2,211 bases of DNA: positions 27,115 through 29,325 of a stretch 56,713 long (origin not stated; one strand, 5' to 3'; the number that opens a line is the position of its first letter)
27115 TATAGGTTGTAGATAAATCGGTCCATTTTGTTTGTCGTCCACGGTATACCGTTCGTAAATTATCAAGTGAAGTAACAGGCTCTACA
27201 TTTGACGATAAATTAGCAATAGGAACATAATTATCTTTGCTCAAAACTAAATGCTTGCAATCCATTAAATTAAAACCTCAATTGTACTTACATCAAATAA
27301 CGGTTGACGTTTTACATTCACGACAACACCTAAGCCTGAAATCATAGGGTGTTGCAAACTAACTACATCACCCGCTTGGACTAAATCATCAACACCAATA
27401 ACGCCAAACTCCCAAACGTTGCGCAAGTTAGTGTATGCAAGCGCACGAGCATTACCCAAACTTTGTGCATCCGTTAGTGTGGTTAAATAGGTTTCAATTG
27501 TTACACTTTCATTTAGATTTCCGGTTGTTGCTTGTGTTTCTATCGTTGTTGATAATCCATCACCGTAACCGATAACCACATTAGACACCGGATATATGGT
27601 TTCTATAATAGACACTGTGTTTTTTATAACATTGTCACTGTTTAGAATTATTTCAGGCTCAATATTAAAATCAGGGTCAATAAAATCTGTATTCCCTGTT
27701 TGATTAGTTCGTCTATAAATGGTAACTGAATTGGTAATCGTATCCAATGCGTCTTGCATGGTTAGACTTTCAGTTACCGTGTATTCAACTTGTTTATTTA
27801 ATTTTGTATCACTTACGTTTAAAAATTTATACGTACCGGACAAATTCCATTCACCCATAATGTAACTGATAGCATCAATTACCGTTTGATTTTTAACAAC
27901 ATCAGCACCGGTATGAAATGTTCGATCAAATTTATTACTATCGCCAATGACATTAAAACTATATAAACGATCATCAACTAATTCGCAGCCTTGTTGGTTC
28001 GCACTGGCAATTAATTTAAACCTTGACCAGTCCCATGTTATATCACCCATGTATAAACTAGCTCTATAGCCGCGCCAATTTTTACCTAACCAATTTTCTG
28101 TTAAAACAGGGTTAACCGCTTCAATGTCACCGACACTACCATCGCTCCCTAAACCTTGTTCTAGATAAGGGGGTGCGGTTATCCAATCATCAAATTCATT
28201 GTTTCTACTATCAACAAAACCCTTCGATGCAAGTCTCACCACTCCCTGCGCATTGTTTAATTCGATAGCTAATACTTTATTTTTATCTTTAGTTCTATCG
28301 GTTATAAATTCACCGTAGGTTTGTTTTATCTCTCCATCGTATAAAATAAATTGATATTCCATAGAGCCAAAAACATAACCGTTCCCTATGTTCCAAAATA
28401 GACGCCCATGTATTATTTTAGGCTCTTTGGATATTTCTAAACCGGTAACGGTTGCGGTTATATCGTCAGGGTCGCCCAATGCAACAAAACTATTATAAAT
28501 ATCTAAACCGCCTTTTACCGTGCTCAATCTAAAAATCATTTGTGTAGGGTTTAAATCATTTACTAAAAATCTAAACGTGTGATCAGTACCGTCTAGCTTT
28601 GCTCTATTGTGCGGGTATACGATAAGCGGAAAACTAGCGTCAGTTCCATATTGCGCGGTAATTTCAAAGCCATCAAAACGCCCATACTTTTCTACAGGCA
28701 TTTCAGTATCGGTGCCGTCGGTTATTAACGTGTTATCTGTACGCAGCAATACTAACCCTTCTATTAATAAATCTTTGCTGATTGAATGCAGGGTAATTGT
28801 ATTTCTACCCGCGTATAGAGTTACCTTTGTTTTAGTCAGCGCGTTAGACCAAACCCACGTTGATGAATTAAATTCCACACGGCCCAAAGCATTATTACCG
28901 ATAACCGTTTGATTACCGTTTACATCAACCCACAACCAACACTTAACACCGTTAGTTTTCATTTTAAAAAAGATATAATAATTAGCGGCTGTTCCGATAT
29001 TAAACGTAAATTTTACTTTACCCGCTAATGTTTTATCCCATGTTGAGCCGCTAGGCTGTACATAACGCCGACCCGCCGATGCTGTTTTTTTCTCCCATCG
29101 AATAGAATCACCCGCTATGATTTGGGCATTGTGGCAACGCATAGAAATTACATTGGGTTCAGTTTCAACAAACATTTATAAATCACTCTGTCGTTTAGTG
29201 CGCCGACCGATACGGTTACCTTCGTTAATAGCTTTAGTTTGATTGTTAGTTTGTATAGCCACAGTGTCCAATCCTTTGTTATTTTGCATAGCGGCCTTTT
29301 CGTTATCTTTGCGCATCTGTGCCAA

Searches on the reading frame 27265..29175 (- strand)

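Call 14: search_protein_families(library=phrogs, proteins=[window:27265-29175:-], max_evalue=0.001)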
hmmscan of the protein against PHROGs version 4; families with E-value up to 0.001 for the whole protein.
window:27265-29175:- (636 aa): 1 family
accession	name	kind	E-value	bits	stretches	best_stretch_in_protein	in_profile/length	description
phrog_8917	-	unknown function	1.5e-06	27.9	0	544-635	512-608/613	-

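Call 17: search_protein_families(library=pfam, proteins=[window:27265-29175:-], max_evalue=0.01)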
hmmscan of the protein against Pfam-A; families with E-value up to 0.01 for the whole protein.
window:27265-29175:- (636 aa): 0 families
